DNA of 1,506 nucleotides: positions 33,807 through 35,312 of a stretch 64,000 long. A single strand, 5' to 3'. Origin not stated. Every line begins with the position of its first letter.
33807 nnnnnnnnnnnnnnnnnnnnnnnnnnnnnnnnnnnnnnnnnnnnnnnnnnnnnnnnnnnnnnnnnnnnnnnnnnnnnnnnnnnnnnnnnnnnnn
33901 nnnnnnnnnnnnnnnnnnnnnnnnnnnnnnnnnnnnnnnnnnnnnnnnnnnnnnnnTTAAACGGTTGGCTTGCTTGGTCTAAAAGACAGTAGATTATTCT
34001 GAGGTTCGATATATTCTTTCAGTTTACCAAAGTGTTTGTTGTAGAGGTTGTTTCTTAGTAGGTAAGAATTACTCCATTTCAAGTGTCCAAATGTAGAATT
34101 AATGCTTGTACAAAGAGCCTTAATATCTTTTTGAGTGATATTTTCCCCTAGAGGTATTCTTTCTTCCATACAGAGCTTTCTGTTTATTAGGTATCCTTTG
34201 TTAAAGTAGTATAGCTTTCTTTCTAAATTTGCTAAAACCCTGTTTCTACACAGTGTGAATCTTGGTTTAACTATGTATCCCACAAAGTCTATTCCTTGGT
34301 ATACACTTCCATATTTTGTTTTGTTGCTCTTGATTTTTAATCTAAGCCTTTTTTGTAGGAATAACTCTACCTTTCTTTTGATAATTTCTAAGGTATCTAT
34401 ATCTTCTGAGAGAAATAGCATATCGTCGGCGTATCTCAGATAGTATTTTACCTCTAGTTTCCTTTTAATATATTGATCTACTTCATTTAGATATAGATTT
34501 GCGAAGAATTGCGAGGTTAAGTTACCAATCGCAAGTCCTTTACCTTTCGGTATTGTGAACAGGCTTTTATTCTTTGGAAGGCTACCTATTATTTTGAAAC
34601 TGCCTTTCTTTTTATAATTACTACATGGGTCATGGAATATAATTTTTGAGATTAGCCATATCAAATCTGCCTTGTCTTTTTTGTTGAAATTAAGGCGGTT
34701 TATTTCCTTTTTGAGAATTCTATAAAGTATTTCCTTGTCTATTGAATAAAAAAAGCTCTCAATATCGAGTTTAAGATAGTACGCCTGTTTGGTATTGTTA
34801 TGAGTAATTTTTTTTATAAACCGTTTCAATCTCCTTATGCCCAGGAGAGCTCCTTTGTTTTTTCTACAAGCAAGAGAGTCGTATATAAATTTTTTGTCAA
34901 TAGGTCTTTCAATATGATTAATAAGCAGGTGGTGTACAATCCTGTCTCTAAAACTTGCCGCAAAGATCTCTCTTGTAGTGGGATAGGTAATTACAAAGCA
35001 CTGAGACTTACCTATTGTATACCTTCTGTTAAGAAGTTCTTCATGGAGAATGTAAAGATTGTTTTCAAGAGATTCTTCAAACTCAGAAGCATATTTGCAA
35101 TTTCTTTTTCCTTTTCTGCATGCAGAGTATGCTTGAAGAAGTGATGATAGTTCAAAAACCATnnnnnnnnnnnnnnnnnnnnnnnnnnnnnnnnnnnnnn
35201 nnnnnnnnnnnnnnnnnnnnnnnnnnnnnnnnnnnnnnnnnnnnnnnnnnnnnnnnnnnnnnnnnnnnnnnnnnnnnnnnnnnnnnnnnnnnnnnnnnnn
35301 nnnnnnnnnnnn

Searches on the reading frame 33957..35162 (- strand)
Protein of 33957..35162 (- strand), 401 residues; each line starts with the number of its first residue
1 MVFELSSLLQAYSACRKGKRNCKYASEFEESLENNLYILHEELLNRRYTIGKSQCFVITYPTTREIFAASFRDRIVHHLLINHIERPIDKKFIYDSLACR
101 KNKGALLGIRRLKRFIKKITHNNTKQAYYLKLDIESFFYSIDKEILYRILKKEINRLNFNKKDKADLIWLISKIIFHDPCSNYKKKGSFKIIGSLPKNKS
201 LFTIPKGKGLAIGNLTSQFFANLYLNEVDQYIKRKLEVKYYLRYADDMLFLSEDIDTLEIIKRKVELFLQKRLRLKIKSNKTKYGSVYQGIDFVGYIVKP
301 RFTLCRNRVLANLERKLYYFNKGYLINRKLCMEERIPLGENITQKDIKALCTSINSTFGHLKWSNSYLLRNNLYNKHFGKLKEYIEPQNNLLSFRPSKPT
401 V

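Call 6: search_protein_families(library=pfam, proteins=[window:33957-35162:-], max_evalue=0.01)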
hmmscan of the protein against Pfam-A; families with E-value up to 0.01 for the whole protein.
window:33957-35162:- (401 aa): 1 family
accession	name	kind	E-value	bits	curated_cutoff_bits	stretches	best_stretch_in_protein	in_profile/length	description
PF00078.32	RVT_1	-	1.1e-19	71.4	29.6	1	63-298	9-205/205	Reverse transcriptase (RNA-dependent DNA polymerase)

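Call 7: search_protein_families(library=ncbifam, proteins=[window:33957-35162:-], max_evalue=0.01)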
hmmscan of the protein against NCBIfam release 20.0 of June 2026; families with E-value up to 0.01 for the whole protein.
window:33957-35162:- (401 aa): 4 families
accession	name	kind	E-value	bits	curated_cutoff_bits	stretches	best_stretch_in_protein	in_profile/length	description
TIGR04416.1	group_II_RT_mat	equivalog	3.8e-26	92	300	2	205-301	175-270/353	group II intron reverse transcriptase/maturase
NF038233.2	retron_St85_RT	exception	3.4e-17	62.7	235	1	116-303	78-235/289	retron St85 family RNA-directed DNA polymerase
NF041747.1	Drt3a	equivalog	1.8e-12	47.3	200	1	123-289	107-242/412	antiviral reverse transcriptase Drt3a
NF041749.1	Drt4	equivalog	0.00042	19.4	450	1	208-283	193-265/489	antiviral reverse transcriptase Drt4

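Call 11: search_solved_structures(query=window:33957-35162:-, max_evalue=0.001, show_alignments=2)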
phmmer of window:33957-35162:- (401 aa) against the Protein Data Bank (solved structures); distinct sequences matched with E-value up to 0.001: 13.
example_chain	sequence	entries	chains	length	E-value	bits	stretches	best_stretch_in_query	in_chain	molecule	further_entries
8ub7_A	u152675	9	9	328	6.2e-32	114.5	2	205-322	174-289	Reverse transcriptase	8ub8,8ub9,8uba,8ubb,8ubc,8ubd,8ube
8bgj_A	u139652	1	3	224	6.9e-09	38.6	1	206-298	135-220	RNA-directed DNA polymerase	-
6ar1_A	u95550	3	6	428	4.5e-07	32.6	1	209-301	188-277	GsI-IIC RT | Trt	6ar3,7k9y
6me0_C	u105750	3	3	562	4.9e-07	32.5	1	205-299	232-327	Maturase reverse transcriptase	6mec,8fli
5hhj_A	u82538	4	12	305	5e-07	32.5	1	213-296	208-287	Retron-type reverse transcriptase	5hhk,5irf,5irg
9l7p_E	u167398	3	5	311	2.8e-06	30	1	126-308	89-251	Retron St85 family RNA-directed DNA polymerase | Retron I-A Ec78 reverse transcriptase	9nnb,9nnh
9kjx_A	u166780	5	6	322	3.2e-06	29.8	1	126-309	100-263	RNA-directed DNA polymerase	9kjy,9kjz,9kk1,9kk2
5hhl_A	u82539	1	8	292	3.6e-06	29.7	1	213-296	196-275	Retron-type reverse transcriptase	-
9e8z_H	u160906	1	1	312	3.8e-06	29.6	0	210-300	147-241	Retron Ec83 reverse transcriptase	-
7uim_D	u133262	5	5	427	1.2e-05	27.9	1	213-296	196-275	Group II intron reverse transcriptase/maturase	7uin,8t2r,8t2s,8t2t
22et_A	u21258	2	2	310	1.5e-05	27.7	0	210-288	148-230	Retron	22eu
9vhe_A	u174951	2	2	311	5.5e-05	25.7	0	126-308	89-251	Retron Ec78 reverse transcriptase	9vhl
5g2x_C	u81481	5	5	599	0.00055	22.5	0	238-302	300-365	GROUP II INTRON-ENCODED PROTEIN LTRA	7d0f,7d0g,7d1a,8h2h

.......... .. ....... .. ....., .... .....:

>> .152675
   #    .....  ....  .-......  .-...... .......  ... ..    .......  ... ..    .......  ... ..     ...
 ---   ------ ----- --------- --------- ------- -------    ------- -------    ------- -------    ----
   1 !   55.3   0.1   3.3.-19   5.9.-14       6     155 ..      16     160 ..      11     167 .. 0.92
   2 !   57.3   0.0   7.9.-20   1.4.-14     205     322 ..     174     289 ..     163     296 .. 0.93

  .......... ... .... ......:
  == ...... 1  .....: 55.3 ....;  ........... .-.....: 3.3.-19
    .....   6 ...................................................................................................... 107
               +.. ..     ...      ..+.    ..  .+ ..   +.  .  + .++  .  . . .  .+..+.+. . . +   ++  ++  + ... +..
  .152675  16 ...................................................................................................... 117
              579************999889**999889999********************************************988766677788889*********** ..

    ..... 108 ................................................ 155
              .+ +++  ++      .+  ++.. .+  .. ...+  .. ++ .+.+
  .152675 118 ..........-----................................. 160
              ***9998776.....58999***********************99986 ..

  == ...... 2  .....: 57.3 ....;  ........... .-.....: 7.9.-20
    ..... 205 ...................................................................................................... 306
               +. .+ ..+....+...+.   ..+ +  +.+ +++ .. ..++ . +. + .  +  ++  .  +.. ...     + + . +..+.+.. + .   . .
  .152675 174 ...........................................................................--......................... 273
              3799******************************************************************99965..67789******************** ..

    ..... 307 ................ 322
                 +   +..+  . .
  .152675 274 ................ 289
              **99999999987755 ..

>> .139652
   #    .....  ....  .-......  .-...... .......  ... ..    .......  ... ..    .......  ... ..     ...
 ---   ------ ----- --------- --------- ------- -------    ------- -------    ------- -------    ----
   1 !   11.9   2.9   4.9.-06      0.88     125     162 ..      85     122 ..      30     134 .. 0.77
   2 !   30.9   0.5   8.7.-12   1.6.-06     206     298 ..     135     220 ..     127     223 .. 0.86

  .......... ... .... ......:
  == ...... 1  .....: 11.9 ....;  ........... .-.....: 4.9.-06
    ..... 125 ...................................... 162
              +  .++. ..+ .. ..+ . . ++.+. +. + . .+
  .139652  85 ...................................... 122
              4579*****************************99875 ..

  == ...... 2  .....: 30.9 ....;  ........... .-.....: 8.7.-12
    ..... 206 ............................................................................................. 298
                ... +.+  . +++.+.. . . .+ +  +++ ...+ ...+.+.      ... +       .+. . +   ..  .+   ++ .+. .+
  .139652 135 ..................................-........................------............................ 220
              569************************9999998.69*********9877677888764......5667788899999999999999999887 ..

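Call 14: find_encoding_contigs(protein=window:33957-35162:-, flank=4000, max_places=10)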
Protein window:33957-35162:- (401 aa): no gene with exactly this product is on record in the collection.

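Call 17: find_homologous_proteins(query=window:33957-35162:-, max_evalue=1e-20)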
Query window:33957-35162:- (401 aa): 3650 proteins with E <= 1e-20 among 7651 candidates; the best 120 are listed.
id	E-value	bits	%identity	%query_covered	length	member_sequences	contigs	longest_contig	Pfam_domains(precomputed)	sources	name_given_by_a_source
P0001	1.2e-263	892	100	100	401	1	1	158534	PF00078.33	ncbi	-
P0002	9.3e-231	784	87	100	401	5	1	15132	PF00078.33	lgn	-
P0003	1.0e-223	761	82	100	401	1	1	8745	PF00078.33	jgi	-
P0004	6.5e-181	620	68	100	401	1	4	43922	PF00078.33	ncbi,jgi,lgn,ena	jgi:hypothetical protein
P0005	1.3e-175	602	66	100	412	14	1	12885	PF00078.33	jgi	-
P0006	4.3e-173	594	67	100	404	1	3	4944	PF00078.33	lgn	-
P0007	4.8e-173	594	66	100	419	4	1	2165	PF00078.33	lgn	-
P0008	9.5e-173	593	66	100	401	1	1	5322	PF00078.33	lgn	-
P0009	6.4e-172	590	67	99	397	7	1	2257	PF00078.33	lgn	-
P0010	2.8e-171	588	66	100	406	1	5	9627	PF00078.33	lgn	-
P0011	6.1e-170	584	65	100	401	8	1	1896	PF00078.33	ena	-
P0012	6.0e-169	580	65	100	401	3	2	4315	PF00078.33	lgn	-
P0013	1.9e-168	579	65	99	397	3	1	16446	PF00078.33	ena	-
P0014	2.9e-166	572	64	100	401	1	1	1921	PF00078.33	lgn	-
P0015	3.8e-162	558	63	100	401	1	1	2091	PF00078.33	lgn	-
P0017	1.5e-158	546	61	100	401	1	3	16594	PF00078.33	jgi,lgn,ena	-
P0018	1.5e-157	543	62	100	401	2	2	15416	PF00078.33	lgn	-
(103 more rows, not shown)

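Call 18: find_encoding_contigs(protein=P0002, flank=5000, max_places=3)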
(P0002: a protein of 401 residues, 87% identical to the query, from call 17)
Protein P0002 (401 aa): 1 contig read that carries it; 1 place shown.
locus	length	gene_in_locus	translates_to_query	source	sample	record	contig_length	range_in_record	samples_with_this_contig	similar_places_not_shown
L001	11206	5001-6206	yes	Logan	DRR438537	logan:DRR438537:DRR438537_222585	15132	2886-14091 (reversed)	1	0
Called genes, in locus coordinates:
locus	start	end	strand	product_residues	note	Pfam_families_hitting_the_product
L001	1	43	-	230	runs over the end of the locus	-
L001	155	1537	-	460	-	PF00188:CAP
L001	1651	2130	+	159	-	PF12641:Flavodoxin_3, PF12724:Flavodoxin_5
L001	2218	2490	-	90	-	PF00216:Bac_DNA_binding, PF18291:HU-HIG (weak)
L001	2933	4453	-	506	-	PF12072:RNase_Y_N, PF00013:KH_1 (weak), PF01966:HD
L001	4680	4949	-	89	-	-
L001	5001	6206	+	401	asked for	PF00078:RVT_1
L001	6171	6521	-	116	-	PF05635:23S_rRNA_IVP (faint), PF22296:bAvd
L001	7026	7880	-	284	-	PF07603:Lcl_C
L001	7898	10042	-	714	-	PF00005:ABC_tran, PF13304:AAA_21 (faint), PF12704:MacB_PCD, PF02687:FtsX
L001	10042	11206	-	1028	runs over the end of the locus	PF00041:fn3 (faint), PF16656:Pur_ac_phosph_N (weak)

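Call 19: find_encoding_contigs(protein=P0003, flank=5000, max_places=3)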
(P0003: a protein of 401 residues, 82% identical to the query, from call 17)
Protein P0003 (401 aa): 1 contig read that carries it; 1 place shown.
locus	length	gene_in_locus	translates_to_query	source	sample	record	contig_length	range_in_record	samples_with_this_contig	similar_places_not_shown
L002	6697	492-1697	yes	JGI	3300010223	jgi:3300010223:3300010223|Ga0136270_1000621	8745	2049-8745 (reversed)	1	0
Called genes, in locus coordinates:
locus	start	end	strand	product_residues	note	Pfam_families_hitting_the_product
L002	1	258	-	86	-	?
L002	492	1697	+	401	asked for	PF00078:RVT_1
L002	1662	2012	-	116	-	PF05635:23S_rRNA_IVP (faint), PF22296:bAvd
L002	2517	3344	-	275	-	PF07603:Lcl_C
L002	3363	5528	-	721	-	PF00005:ABC_tran, PF13304:AAA_21 (faint), PF12704:MacB_PCD, PF02687:FtsX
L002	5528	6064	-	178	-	PF00041:fn3 (faint), PF16656:Pur_ac_phosph_N (faint)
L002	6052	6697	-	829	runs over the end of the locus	-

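Call 20: find_encoding_contigs(protein=P0001, flank=3000, max_places=3)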
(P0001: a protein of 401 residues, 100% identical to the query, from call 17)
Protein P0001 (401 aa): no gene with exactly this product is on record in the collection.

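Call 39: find_related_loci(query=A3, collection=metagenome_contigs, flank=4000)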
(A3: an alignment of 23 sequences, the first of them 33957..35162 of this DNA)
Query A3 (401 aa) in metagenome_contigs; peptide patterns used: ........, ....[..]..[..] (x = any residue, [..] = any of these).
600 stretches matched a pattern (row limit reached: there are more); 583 encode a relative of the query (tblastn E <= 1e-3); the best 80 are kept; 80 distinct loci.
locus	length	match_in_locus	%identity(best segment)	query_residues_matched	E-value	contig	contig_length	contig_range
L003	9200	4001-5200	61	1-400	2e-163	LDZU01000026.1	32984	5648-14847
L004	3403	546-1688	50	3-398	2e-121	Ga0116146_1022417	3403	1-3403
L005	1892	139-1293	47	2-387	4e-124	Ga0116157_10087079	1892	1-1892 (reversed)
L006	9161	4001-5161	44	2-390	6e-98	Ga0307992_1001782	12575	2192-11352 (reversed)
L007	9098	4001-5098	42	2-386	1e-97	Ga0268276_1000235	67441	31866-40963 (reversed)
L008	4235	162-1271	44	2-394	1e-97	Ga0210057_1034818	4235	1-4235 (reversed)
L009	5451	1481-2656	43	3-399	8e-96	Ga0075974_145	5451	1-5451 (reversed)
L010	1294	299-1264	48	2-323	1e-103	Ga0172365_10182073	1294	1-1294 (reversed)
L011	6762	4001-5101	45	6-392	3e-94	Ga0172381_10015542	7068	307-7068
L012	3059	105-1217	43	2-398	5e-96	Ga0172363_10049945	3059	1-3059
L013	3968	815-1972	44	2-389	2e-94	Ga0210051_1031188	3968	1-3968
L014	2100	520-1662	41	2-398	1e-98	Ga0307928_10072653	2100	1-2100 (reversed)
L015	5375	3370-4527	44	2-389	7e-94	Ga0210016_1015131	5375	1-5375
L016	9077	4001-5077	44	5-389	2e-93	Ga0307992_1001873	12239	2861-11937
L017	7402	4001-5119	44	2-384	2e-92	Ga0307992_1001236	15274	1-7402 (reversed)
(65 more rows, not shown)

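Call 40: find_related_loci(query=A3, collection=genome_contigs, flank=4000)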
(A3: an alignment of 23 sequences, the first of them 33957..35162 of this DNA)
Query A3 (401 aa) in genome_contigs; peptide patterns used: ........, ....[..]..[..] (x = any residue, [..] = any of these).
600 stretches matched a pattern (row limit reached: there are more); 582 encode a relative of the query (tblastn E <= 1e-3); the best 80 are kept; 80 distinct loci.
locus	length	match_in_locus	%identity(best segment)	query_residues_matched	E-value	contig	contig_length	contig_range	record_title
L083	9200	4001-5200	60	1-400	1e-162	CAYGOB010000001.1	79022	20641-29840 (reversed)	MAG TPA_asm: uncultured Candidatus Saccharibacteria bacterium isolate ERP113451_co4_79 genome assembly, contig: NODE_52_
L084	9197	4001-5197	60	2-400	4e-160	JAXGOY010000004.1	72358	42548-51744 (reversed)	MAG: Candidatus Dojkabacteria bacterium isolate AnMBR.bin290 bin290_4, whole genome shotgun sequence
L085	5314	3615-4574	66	81-400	1e-134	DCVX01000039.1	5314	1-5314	MAG TPA_asm: Candidatus Dojkabacteria bacterium UBA2177 UBA2177_contig_25636, whole genome shotgun sequence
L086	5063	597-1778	46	2-394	5e-116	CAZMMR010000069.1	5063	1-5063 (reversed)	MAG TPA_asm: uncultured Pseudomonadales bacterium isolate SRP141376_co2_351 genome assembly, contig: NODE_26810_length_5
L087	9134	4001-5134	48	2-394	9e-114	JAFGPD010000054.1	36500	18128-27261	MAG: Candidatus Woesebacteria bacterium isolate Zod_Metabat.670 k87_12843814, whole genome shotgun sequence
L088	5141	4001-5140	48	2-382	1e-109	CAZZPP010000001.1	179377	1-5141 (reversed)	MAG TPA_asm: uncultured Candidatus Saccharibacteria bacterium isolate binchicken_co22_222 genome assembly, contig: NODE_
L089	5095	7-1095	46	32-395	5e-108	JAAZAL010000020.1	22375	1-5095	MAG: Candidatus Dojkabacteria bacterium isolate AS06rmzACSIP_421 136073_AS06, whole genome shotgun sequence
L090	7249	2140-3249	45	2-388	4e-106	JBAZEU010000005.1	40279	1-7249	MAG: Candidatus Paceibacterota bacterium isolate SO_2017_LW3_133 NODE_2268_length_40279_cov_3.304617_LW162_2017, whole g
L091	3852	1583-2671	46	2-384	3e-103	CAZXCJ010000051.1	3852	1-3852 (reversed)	MAG TPA_asm: uncultured Gammaproteobacteria bacterium isolate binchicken_co243_180 genome assembly, contig: NODE_24662_l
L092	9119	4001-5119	42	3-394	3e-101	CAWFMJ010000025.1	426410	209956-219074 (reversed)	MAG: uncultured delta proteobacterium isolate MFD02138.bin.2.69 genome assembly, contig: contig_1878, whole genome shotg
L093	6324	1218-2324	42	2-394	6e-101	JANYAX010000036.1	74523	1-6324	MAG: Candidatus Nomurabacteria bacterium isolate GL140_5_metabat_390 GL140_5_k141_1931649, whole genome shotgun sequence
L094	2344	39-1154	42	2-394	6e-105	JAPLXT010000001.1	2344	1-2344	MAG: Candidatus Nomurabacteria bacterium isolate LacPavin_0920_WC57_MAG_35_7 LacPavin_0920_WC57_scaffold_1267475, whole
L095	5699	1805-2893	41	2-387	8e-100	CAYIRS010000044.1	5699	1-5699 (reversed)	MAG TPA_asm: uncultured Gammaproteobacteria bacterium isolate ERP119705_co25_105 genome assembly, contig: NODE_17655_len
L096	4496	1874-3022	44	2-394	1e-99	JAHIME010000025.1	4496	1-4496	MAG: Patescibacteria group bacterium isolate KR13_N2.mb.53 KR13_N2.mb.53_k141_90209, whole genome shotgun sequence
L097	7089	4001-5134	42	2-389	1e-97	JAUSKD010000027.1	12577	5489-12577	MAG: Candidatus Peribacter sp. isolate E14_metabat.bin.351 E14_k141_812645, whole genome shotgun sequence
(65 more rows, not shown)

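Call 51: find_encoding_contigs(protein=P0004, flank=2500, max_places=2)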
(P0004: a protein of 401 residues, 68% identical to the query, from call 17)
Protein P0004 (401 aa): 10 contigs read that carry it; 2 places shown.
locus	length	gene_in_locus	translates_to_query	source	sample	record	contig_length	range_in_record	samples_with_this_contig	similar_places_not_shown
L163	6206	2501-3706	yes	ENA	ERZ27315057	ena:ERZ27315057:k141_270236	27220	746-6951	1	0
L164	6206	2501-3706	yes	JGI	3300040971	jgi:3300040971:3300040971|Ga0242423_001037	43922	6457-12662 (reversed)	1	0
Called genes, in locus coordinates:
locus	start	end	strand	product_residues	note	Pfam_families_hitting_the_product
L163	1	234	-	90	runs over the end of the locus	PF00216:Bac_DNA_binding, PF18291:HU-HIG (weak)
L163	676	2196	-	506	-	PF12072:RNase_Y_N, PF00013:KH_1 (weak), PF01966:HD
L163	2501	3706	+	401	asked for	PF00078:RVT_1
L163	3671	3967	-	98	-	PF22296:bAvd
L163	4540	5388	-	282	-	PF07603:Lcl_C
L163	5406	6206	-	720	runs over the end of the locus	PF00005:ABC_tran, PF13304:AAA_21 (weak), PF12704:MacB_PCD, PF02687:FtsX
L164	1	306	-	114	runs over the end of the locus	PF18291:HU-HIG (weak), PF00216:Bac_DNA_binding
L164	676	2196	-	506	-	PF12072:RNase_Y_N, PF00013:KH_1 (weak), PF01966:HD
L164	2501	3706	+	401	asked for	PF00078:RVT_1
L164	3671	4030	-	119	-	PF22296:bAvd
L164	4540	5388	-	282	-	PF07603:Lcl_C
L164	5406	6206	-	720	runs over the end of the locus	PF00005:ABC_tran, PF13304:AAA_21 (weak), PF12704:MacB_PCD, PF02687:FtsX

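Call 52: find_encoding_contigs(protein=P0005, flank=2500, max_places=2)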
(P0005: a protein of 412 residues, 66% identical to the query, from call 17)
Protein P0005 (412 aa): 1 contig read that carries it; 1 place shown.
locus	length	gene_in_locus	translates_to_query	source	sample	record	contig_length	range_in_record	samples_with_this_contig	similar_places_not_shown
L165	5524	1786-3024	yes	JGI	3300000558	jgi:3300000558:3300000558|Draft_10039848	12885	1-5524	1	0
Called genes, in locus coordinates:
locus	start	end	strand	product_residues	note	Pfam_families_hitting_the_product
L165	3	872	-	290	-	?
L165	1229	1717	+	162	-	PF01797:Y1_Tnp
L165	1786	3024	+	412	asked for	PF00078:RVT_1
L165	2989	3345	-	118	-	PF22296:bAvd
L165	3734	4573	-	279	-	PF07603:Lcl_C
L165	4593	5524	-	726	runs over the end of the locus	-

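Call 53: find_encoding_contigs(protein=P0013, flank=2500, max_places=2)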
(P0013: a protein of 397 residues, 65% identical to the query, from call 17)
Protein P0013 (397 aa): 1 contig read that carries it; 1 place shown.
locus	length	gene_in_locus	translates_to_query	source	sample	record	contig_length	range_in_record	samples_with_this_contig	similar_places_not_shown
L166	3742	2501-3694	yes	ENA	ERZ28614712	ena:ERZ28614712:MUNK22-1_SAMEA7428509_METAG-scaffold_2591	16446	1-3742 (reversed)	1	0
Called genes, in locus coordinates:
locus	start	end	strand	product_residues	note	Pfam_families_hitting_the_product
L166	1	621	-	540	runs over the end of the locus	PF25788:Ig_Rha78A_N (weak)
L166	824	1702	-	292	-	PF07603:Lcl_C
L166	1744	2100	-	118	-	PF05635:23S_rRNA_IVP (faint), PF22296:bAvd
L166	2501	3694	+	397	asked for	PF00078:RVT_1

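Call 54: find_encoding_contigs(protein=P0017, flank=2500, max_places=2)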
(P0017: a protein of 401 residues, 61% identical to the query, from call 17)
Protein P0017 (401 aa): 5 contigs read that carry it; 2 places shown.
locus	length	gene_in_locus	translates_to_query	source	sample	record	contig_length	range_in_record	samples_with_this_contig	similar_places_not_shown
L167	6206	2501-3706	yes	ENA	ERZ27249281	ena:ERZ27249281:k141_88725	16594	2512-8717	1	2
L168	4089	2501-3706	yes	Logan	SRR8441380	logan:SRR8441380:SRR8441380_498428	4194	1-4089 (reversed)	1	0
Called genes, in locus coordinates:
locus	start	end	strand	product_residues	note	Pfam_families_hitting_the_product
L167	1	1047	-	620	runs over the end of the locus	PF13524:Glyco_trans_1_2, PF00535:Glycos_transf_2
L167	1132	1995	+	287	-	-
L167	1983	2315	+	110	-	PF00535:Glycos_transf_2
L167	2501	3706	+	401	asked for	PF00078:RVT_1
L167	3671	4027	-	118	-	PF05635:23S_rRNA_IVP (weak), PF22296:bAvd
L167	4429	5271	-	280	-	PF07603:Lcl_C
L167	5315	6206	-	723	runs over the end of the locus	PF00005:ABC_tran, PF13304:AAA_21 (faint), PF12704:MacB_PCD, PF02687:FtsX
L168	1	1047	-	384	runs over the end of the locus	?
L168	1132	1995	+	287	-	-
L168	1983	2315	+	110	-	PF00535:Glycos_transf_2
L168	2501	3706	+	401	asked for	PF00078:RVT_1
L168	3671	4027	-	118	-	PF05635:23S_rRNA_IVP (weak), PF22296:bAvd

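Call 55: find_encoding_contigs(protein=P0018, flank=2500, max_places=2)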
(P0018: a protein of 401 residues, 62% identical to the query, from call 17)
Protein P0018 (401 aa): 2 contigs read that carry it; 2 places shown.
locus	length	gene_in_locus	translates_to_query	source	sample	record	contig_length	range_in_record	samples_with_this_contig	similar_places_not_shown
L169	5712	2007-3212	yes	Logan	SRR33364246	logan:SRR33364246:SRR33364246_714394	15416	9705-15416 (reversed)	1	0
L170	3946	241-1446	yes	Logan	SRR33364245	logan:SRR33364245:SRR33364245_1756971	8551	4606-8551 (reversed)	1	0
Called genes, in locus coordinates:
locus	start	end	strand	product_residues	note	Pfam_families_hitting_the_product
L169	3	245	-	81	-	?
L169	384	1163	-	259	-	PF08843:AbiEii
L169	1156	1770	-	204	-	-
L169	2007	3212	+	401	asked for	PF00078:RVT_1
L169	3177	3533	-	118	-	PF05635:23S_rRNA_IVP (faint), PF22296:bAvd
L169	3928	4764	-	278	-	PF07603:Lcl_C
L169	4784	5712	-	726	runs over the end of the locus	PF00005:ABC_tran, PF13304:AAA_21 (weak), PF12704:MacB_PCD, PF02687:FtsX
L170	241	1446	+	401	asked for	PF00078:RVT_1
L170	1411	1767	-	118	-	PF05635:23S_rRNA_IVP (faint), PF22296:bAvd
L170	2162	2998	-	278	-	PF07603:Lcl_C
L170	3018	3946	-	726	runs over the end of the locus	PF00005:ABC_tran, PF13304:AAA_21 (weak), PF12704:MacB_PCD, PF02687:FtsX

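Call 78: find_encoding_contigs(protein=P0124, flank=3000, max_places=2)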
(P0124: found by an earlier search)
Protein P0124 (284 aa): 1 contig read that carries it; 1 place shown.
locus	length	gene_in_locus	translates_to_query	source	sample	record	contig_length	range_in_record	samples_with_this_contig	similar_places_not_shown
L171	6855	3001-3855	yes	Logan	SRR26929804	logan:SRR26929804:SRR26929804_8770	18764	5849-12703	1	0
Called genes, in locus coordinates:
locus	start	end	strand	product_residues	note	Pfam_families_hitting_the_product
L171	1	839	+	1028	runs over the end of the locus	PF00041:fn3 (faint), PF16656:Pur_ac_phosph_N (weak)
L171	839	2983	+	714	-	PF00005:ABC_tran, PF13304:AAA_21 (faint), PF12704:MacB_PCD, PF02687:FtsX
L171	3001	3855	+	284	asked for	PF07603:Lcl_C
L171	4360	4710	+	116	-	PF05635:23S_rRNA_IVP (faint), PF22296:bAvd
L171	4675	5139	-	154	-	-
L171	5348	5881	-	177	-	PF00078:RVT_1 (weak)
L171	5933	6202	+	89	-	-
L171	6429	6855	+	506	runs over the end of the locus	PF12072:RNase_Y_N, PF00013:KH_1 (weak), PF01966:HD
